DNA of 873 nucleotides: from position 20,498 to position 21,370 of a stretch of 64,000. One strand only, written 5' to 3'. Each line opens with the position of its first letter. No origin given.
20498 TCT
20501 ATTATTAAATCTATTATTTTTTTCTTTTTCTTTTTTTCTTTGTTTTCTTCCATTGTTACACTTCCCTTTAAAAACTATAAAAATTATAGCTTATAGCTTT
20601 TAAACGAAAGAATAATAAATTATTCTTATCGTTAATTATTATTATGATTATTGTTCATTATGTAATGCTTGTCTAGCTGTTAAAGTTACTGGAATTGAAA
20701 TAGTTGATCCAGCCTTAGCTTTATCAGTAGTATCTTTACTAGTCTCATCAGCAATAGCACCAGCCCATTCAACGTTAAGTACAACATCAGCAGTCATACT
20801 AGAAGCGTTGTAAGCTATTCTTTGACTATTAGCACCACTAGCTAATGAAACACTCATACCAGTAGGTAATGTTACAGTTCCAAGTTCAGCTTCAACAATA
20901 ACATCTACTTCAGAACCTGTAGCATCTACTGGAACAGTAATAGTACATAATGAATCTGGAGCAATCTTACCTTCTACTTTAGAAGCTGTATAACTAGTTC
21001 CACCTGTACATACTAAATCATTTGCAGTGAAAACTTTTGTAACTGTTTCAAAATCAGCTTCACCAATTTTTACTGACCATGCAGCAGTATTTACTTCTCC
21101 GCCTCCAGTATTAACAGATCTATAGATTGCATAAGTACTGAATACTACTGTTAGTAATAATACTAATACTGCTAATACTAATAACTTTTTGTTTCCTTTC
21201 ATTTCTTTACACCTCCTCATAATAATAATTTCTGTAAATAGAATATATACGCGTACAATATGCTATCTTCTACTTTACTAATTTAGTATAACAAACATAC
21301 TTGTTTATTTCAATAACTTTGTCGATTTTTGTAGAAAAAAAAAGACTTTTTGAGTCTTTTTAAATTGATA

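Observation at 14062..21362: SipW-type signal peptidase embedded in a five-gene cluster with TasA-like proteins and a giant adhesin-enzyme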

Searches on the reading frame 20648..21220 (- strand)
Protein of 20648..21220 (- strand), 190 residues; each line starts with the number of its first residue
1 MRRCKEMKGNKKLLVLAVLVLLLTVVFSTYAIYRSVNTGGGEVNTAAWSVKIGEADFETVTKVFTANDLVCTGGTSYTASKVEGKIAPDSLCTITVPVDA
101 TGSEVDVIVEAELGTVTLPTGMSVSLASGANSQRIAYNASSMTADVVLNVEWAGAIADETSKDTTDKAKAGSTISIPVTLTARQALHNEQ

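Call 3: search_protein_families(library=pfam, proteins=[window:20648-21220:-], max_evalue=0.01)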
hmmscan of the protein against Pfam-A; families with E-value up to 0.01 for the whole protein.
window:20648-21220:- (190 aa): 0 families

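Call 4: search_protein_families(library=ncbifam, proteins=[window:20648-21220:-], max_evalue=0.01)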
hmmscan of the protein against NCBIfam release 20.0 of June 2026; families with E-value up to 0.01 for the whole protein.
window:20648-21220:- (190 aa): 0 families

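Call 7: find_homologous_proteins(query=window:20648-21202:-, max_evalue=0.001)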
Query window:20648-21202:- (184 aa): 338 proteins with E <= 0.001 among 834 candidates; the best 120 are listed.
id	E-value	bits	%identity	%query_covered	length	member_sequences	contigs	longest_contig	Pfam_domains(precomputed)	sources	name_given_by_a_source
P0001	2.8e-99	348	99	93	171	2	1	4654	-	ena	-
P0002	1.2e-85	304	82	99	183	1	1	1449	-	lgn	-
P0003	2.3e-79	283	76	99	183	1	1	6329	-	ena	-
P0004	2.3e-70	254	74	99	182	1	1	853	-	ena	-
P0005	3.6e-67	244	73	99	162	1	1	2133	-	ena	-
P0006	1.4e-66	242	68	99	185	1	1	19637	-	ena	-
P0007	1.5e-65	238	67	99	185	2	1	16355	-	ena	-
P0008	6.0e-65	236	66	99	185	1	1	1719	-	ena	-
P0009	3.7e-64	234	66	99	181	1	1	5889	-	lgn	-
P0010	3.4e-63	231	67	99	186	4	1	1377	-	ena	-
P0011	3.9e-61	224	64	99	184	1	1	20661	-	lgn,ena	-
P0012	2.9e-55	205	62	99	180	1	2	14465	-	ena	-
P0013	1.0e-51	193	60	99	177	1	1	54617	-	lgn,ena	-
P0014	1.9e-51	192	60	99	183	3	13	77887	-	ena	-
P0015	5.8e-51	191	59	98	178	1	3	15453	-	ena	-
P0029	7.5e-47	177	55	99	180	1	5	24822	-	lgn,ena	-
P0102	3.6e-43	166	54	99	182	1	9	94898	-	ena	-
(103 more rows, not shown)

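Call 8: search_protein_families(library=pfam, proteins=[window:20648-21202:-], max_evalue=10)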
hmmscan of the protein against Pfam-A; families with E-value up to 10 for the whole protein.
window:20648-21202:- (184 aa): 0 families

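Call 12: find_encoding_contigs(protein=P0102, flank=10000, max_places=3)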
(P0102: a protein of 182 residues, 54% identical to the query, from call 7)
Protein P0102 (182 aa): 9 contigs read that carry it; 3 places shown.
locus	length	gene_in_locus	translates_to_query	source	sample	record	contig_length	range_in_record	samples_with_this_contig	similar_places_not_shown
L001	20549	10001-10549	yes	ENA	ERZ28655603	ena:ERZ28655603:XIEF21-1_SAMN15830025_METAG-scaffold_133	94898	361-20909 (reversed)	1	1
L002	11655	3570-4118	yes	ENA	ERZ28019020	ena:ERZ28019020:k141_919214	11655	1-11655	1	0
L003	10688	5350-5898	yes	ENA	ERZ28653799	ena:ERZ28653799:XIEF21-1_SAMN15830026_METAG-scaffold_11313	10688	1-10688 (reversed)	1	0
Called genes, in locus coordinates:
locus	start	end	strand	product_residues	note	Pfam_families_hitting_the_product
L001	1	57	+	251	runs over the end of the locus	-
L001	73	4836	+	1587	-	PF00877:NLPC_P60 (faint)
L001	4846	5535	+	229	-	-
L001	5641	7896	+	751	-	PF02534:T4SS-DNA_transf, PF10412:TrwB_AAD_bind, PF12696:TraG-D_C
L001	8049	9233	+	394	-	-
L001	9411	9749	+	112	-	PF02033:RBFA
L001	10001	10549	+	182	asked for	-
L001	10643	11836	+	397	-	PF03793:PASTA (weak)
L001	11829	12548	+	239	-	PF10502:Peptidase_S26 (weak), PF00717:Peptidase_S24 (weak)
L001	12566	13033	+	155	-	-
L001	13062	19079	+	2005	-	PF09479:Flg_new, PF13350:Y_phosphatase3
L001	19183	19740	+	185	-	-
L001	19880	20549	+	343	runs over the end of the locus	?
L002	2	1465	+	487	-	?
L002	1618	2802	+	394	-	-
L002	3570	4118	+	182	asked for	-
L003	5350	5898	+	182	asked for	-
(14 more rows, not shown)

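Call 13: find_related_loci(query=A1, collection=genome_contigs, flank=10000)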
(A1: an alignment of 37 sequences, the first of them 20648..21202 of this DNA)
Query A1 (184 aa) in genome_contigs; peptide patterns used: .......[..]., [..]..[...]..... (x = any residue, [..] = any of these).
94 stretches matched a pattern; 25 encode a relative of the query (tblastn E <= 1e-3); 25 distinct loci.
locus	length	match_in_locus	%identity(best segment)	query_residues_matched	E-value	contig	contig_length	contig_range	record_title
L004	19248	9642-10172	58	1-183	4e-53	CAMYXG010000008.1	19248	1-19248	MAG TPA_asm: uncultured Bacillales bacterium isolate SRR10912533_bin.22_metaWRAP_v1.3_MAG genome assembly, contig: ERZ14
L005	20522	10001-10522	53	1-180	2e-50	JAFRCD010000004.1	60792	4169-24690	MAG: Bacilli bacterium isolate RGIG2361 Goat_Ileum-2__c68407, whole genome shotgun sequence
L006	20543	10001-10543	53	1-184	6e-47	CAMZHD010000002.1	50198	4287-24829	MAG TPA_asm: uncultured Bacillales bacterium isolate SRR10912542_bin.29_metaWRAP_v1.3_MAG genome assembly, contig: ERZ14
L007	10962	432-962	54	1-180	6e-46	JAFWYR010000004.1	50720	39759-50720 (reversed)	MAG: Bacilli bacterium isolate RGIG6191 Sheep_Rectum-1__c273796, whole genome shotgun sequence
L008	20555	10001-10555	51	1-184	5e-45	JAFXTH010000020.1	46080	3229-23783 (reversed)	MAG: Bacilli bacterium isolate RGIG6726 Sheep_Rumen-2__c1511456, whole genome shotgun sequence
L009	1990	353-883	52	1-180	6e-45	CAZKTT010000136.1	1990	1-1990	MAG TPA_asm: uncultured Mycoplasma sp. isolate SRP278969_co1_29 genome assembly, contig: NODE_97361_length_1990_cov_3.09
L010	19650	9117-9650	52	1-181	2e-44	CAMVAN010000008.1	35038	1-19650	MAG TPA_asm: uncultured Bacillales bacterium isolate SRR8387716_bin.66_metaWRAP_v1.3_MAG genome assembly, contig: ERZ142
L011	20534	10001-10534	51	1-183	6e-44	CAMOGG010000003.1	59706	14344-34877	MAG: uncultured Bacillales bacterium isolate SRR873604_bin.131_metaWRAP_v1.3_MAG genome assembly, contig: NODE_464_lengt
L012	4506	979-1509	53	1-180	1e-41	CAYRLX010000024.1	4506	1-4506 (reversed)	MAG TPA_asm: uncultured Muribaculaceae bacterium isolate SRP278969_co2_639 genome assembly, contig: NODE_30672_length_45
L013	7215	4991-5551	49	1-183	6e-41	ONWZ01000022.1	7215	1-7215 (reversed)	uncultured Clostridiales bacterium isolate RUG705 genome assembly, contig: k87_4930579, whole genome shotgun sequence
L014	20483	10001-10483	48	21-182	6e-41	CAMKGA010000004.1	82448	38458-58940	MAG: uncultured Bacillales bacterium isolate SRR12081294_bin.11_metaWRAP_v1.3_MAG genome assembly, contig: ERZ12289768.3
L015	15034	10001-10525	49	1-180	1e-40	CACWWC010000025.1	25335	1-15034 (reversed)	MAG: uncultured Erysipelotrichaceae bacterium isolate RUG10970 genome assembly, contig: RUG10970_asm_25, whole genome sh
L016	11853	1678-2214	50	1-183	6e-39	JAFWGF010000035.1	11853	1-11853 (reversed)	MAG: Bacilli bacterium isolate RGIG5711 Sheep_Duodenum.Co__c657819, whole genome shotgun sequence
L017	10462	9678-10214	50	1-183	4e-39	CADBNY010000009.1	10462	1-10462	MAG: uncultured Erysipelotrichaceae bacterium isolate RUG14143 genome assembly, contig: RUG14143_asm_9, whole genome sho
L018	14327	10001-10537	48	1-183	4e-38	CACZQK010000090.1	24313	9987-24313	MAG: uncultured Erysipelotrichaceae bacterium isolate RUG12858 genome assembly, contig: RUG12858_asm_90, whole genome sh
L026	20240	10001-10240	32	23-107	1e-5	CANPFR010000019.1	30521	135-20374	MAG TPA_asm: uncultured Clostridia bacterium isolate SRR15730533_bin.19_metawrap_v1.3_MAG genome assembly, contig: NODE.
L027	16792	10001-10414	26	1-139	9e-5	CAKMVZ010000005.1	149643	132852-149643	MAG: uncultured Clostridia bacterium isolate min17_bin87 genome assembly, contig: contig_3551, whole genome shotgun sequ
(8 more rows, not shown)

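Call 16: predict_structure(alignment_id=A1)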
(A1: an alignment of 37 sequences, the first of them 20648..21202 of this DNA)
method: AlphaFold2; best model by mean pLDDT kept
length: 184 residues; sequences in the alignment: 37
mean_pLDDT: 81.1   pTM: 0.67
mean pLDDT of the five models: 81.1, 80.7, 76.3, 70.5, 69.5
residues with pLDDT >= 90: 74; 70-90: 62; 50-70: 47; < 50: 1
segments of 3 or more residues with pLDDT < 50: none
pLDDT, mean of each block of 10 residues (from residue 1): 79 88 58 70 92 93 78 68 87 93 93 87 86 88 81 55 74 93 73
secondary structure, 60 per line:
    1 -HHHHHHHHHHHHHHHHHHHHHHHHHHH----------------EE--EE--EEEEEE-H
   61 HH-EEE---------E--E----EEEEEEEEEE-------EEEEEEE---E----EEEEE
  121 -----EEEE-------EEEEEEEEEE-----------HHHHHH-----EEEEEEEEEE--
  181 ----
elements in order: H2-28 E53-58 E64-66 E84-93 E101-107 E116-120 E126-129 E137-146 H158-163 E169-178

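Call 19: fold_search(model_id=the predicted structure, library=pdb)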
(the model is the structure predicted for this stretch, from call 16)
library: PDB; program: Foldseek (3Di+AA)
matches with E <= 10: 547; with E <= 0.001: 0
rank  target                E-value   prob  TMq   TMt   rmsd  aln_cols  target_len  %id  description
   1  3me0_B                2.6e-02  0.96  0.34  0.45   6.9       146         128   17  Structure of the E. coli chaperone PAPD in complex with the pilin domain of the PapGII adhesin (released 2011-04-27)
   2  5hlj                  3.8e-02  0.57  0.24  0.26   9.2       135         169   10  Crystal Structure of Major Envelope Protein VP24 from White Spot Syndrome Virus (released 2016-09-14)
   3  3bfq_G                5.0e-02  0.85  0.33  0.43   8.2       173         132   12  Crystal structure of truncated FimG (FimGt) in complex with the donor strand peptide of FimF (DSF) (released 2008-03-04)
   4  8dwu_C                5.9e-02  0.28  0.24  0.15  13.7       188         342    8  SPOP W22R Form 1 (released 2023-01-18)
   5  5iqo_A                6.9e-02  0.94  0.34  0.44   4.4       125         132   12  Crystal structure of the E. coli type 1 pilus subunit FimG (engineered variant with substitutions Q134E and S138E; N-t (released 2016-07-06)
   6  6djp_A                6.9e-02  0.54  0.25  0.10   8.0       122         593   11  Integrin alpha-v beta-8 in complex with the Fabs 8B8 and 68 (released 2018-07-25)
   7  4um8_C                7.7e-02  0.44  0.24  0.10   8.3       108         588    8  Crystal structure of alpha V beta 6 (released 2014-11-12)
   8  5g56                  7.7e-02  0.35  0.23  0.08  16.5       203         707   11  THE TETRA-MODULAR CELLULOSOMAL ARABINOXYLANASE CtXyl5A STRUCTURE AS REVEALED BY X-RAY CRYSTALLOGRAPHY (released 2016-06-29)
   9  5iqm_A                8.6e-02  0.66  0.31  0.40   9.3       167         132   10  Crystal structure of the E. coli type 1 pilus subunit FimG (engineered variant with substitution Q134E; N-terminal Fim (released 2016-07-06)
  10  7d3d_A                9.1e-02  0.13  0.18  0.22  14.5       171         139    7  Crystal structure of SPOP bound with a peptide (released 2020-11-18)
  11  9ifr                  9.1e-02  0.10  0.13  0.17  18.5       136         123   13  CLIPPER domain from the Gram-negative fibrillar adhesin "B9T28_05395 (released 2025-11-26)
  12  6i68_C                9.6e-02  0.35  0.25  0.31  13.7       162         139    9  Co-crystal structure of human SPOP MATH domain (M117V) and human BRD3 fragment (released 2019-05-08)
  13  8k42_H                9.6e-02  0.09  0.15  0.12  14.2       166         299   10  Structure of full Banna virus (released 2024-03-27)
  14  8wc1                  1.0e-01  0.10  0.15  0.17  16.2       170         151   13  A carbohydrate binding domain of a putative pectate lyase (released 2024-09-18)
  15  8k42_C                1.1e-01  0.08  0.15  0.11  14.4       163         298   10  Structure of full Banna virus (released 2024-03-27)
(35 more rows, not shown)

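Call 21: search_solved_structures(query=A1, max_evalue=10, show_alignments=2)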
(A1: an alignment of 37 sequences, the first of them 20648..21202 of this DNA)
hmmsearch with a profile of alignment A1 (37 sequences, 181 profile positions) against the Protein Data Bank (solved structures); distinct sequences matched with E-value up to 10: 2.
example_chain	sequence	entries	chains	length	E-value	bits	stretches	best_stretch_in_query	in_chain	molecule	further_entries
5h5y_A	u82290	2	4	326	0.64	13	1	93-128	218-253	Non-LEE encoded effector protein NleB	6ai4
2jks_A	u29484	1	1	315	5.7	9.9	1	36-128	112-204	BRADYZOITE SURFACE ANTIGEN BSR4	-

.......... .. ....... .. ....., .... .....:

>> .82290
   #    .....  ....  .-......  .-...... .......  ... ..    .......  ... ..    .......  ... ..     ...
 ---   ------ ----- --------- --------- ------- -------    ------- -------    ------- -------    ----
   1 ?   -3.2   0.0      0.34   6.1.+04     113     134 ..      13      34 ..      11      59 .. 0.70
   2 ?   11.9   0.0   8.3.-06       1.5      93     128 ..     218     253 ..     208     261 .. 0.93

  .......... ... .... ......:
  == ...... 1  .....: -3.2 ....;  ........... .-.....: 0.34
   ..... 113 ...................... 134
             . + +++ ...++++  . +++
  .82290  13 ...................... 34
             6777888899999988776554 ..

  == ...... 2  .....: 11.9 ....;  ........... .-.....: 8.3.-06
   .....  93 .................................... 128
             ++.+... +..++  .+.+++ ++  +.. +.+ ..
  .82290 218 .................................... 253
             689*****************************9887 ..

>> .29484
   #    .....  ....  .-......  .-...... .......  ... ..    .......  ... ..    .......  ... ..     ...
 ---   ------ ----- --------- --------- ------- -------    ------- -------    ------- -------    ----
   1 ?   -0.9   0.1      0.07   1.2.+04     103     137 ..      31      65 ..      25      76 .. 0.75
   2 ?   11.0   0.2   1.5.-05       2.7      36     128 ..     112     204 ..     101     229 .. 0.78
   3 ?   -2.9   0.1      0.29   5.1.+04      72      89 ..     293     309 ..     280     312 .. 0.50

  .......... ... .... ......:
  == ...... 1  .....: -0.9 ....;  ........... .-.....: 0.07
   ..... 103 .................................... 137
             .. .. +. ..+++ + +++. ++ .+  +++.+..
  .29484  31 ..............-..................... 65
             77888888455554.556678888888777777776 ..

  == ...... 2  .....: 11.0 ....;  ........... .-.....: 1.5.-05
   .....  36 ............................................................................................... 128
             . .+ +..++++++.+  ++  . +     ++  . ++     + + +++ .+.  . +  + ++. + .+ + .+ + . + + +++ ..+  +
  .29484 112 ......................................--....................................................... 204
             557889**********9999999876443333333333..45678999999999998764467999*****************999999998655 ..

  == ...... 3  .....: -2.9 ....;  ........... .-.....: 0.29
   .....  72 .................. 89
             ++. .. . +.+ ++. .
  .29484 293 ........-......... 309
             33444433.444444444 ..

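Call 26: search_protein_families(library=ncbifam, proteins=[window:20648-21202:-, P0102, P0029], max_evalue=10)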
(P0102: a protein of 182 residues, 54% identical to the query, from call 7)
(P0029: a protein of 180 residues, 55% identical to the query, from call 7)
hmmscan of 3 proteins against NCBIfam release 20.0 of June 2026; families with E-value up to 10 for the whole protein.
window:20648-21202:- (184 aa): 2 families
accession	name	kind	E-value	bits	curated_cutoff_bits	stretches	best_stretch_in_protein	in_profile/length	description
NF053838.1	hit_Bd0108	equivalog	0.11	13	40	1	5-33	2-33/94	predatory lifecycle switch protein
NF040904.1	PhrA_Strep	subfamily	0.15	12.2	40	1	1-31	1-31/56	PhrA family quorum-sensing system peptide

P0102 (182 aa): 1 family
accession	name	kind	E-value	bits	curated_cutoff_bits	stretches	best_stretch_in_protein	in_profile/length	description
NF053819.1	EF0750_LPXTG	subfamily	0.032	14.8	47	1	1-37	1-38/105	EF2685/EF0750 family sortase-dependent surface protein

P0029 (180 aa): 1 family
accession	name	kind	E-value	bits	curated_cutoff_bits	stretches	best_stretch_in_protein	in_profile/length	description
NF038186.1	YPDG_rpt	domain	0.22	12.6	40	1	73-149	9-90/98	YPDG domain-containing protein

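Call 32: search_protein_families(library=pfam, proteins=[L027:10001-10609:+, L026:9926-10543:+, L026:11086-11646:+, L026:11643-12488:+], max_evalue=10)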
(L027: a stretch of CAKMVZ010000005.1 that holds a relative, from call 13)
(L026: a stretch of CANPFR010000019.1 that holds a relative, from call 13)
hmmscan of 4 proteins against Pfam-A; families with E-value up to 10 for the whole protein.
L027:10001-10609:+ (202 aa): 5 families
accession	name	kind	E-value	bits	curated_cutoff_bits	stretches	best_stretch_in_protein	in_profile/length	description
PF16344.10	FecR_C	-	0.04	14.4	24.4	1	102-140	20-58/70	FecR, C-terminal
PF09624.15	DUF2393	-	0.053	14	26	1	70-104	107-141/146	Protein of unknown function (DUF2393)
PF02706.20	Wzz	-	0.1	13.4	25.5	1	3-75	14-84/91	Chain length determinant protein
PF09749.15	HVSL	-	0.11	12.3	26.8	1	120-201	147-230/242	Uncharacterised conserved protein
PF12911.12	OppC_N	-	0.23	11.8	23.9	1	9-34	19-46/53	N-terminal TM domain of oligopeptide transport permease C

L026:9926-10543:+ (205 aa): 3 families
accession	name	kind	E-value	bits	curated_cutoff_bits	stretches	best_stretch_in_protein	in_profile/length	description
PF14224.11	DUF4331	-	0.043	13.5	27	1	98-191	56-146/421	Domain of unknown function (DUF4331)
PF13800.11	Sigma_reg_N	-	0.16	12.7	26.3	1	2-34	5-38/91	Sigma factor regulator N-terminal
PF07069.16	PRRSV_2b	-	0.3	12.1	25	1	8-34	22-48/73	Porcine reproductive and respiratory syndrome virus 2b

L026:11086-11646:+ (186 aa): 0 families

L026:11643-12488:+ (281 aa): 1 family
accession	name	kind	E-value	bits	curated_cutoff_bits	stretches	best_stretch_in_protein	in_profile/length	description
PF13667.11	ThiC-associated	-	0.0049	17.1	27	1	80-112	29-61/81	ThiC-associated domain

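Call 40: search_protein_representatives(alignment_id=A1)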
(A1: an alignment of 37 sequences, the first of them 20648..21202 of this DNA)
Query: 37 sequences, 181 profile positions. Proteins with E-value up to 0.001 (for the whole library): 1426; up to 1e-10: 211; up to 1e-30: 30. The best 150 are listed.
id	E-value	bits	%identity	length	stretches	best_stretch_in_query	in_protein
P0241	2.6e-81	288.0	-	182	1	1-180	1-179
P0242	2.4e-75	268.7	-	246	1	1-179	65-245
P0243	9.8e-67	240.6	-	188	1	1-179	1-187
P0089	4.4e-64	231.9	-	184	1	1-177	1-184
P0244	5.9e-58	212.0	-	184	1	1-177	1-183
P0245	1.9e-56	207.1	-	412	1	1-143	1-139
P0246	4.9e-55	202.4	-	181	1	1-177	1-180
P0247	4.4e-54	199.3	-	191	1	1-179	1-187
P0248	2.7e-51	190.3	-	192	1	1-180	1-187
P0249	5.1e-51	189.4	-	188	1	2-177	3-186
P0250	6.6e-51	189.0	-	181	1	1-176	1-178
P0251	2.1e-48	180.8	-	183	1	1-177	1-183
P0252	7.2e-46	172.6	-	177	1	1-177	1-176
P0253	1.9e-42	161.5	-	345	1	4-177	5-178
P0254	3.3e-40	154.1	-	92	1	1-92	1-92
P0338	2.4e-15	73.1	-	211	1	2-177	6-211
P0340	4.4e-15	72.3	-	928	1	1-176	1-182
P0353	3.8e-14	69.2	-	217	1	5-177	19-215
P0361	1.0e-13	67.8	-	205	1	1-177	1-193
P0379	4.1e-13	65.8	-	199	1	10-175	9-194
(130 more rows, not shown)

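Call 42: search_protein_families(library=pfam, alignment_id=A3, max_evalue=0.1)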
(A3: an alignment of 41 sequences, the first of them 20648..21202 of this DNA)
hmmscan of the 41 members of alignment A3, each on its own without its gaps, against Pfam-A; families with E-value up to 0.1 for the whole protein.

A. member 1, window:20648-21202:- (184 aa): 0 families

B. families by the number of members that match (of 41 scanned): 38 families (the first 25 are shown)
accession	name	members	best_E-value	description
PF19116.6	DUF5801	2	0.012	Domain of unknown function (DUF5801)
PF07532.17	Big_4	1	1.5e-06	Bacterial Ig-like domain (group 4)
PF05345.18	He_PIG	1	0.00047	Putative Ig domain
PF22338.1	Pyruv_OxRed_insertion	1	0.00055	Pyruvate-ferredoxin oxidoreductase, insertion domain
PF22184.2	CBM_56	1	0.00074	Carbohydrate binding module family 56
PF09650.15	PHA_gran_rgn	1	0.0017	Putative polyhydroxyalkanoic acid system protein (PHA_gran_rgn)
PF18981.6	InlK_D3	1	0.0034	Internalin K domain (D3/D4)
PF01819.22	Levi_coat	1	0.0035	Levivirus coat protein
PF04264.18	YceI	1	0.0091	YceI-like domain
PF08553.16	VID27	1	0.0099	VID27 C-terminal WD40-like domain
PF18140.6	PCC_BT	1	0.012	Propionyl-coenzyme A carboxylase BT domain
PF20068.4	Amphi-Trp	1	0.014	Amphi-Trp domain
PF25093.1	DUF7807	1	0.015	Family of unknown function (DUF7807)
PF08922.17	DUF1905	1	0.019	Domain of unknown function (DUF1905)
PF15594.11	Imm50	1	0.021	Immunity protein 50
PF18628.8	P2_N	1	0.053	Viral coat protein P2 N-terminal domain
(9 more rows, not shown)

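Call 81: find_encoding_contigs(protein=P0361, flank=6000, max_places=2)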
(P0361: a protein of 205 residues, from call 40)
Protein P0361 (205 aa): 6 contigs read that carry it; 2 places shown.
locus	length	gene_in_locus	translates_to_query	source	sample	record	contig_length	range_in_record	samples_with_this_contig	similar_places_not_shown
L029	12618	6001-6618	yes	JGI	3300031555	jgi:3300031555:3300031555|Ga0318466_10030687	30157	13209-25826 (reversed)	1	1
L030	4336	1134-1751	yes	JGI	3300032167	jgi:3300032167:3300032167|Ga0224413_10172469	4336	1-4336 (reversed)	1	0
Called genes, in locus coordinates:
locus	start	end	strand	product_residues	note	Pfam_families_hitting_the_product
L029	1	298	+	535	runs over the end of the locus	-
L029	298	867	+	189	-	-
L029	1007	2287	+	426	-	PF13306:LRR_5, PF13855:LRR_8 (faint), PF13306:LRR_5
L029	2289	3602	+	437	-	-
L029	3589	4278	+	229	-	PF00535:Glycos_transf_2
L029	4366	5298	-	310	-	-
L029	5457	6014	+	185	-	-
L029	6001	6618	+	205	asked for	-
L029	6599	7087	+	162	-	PF00717:Peptidase_S24 (weak)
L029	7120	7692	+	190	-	-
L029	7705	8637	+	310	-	-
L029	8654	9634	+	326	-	-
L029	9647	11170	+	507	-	-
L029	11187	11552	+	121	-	PF09823:DUF2357 (weak)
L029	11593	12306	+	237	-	-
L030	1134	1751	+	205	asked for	-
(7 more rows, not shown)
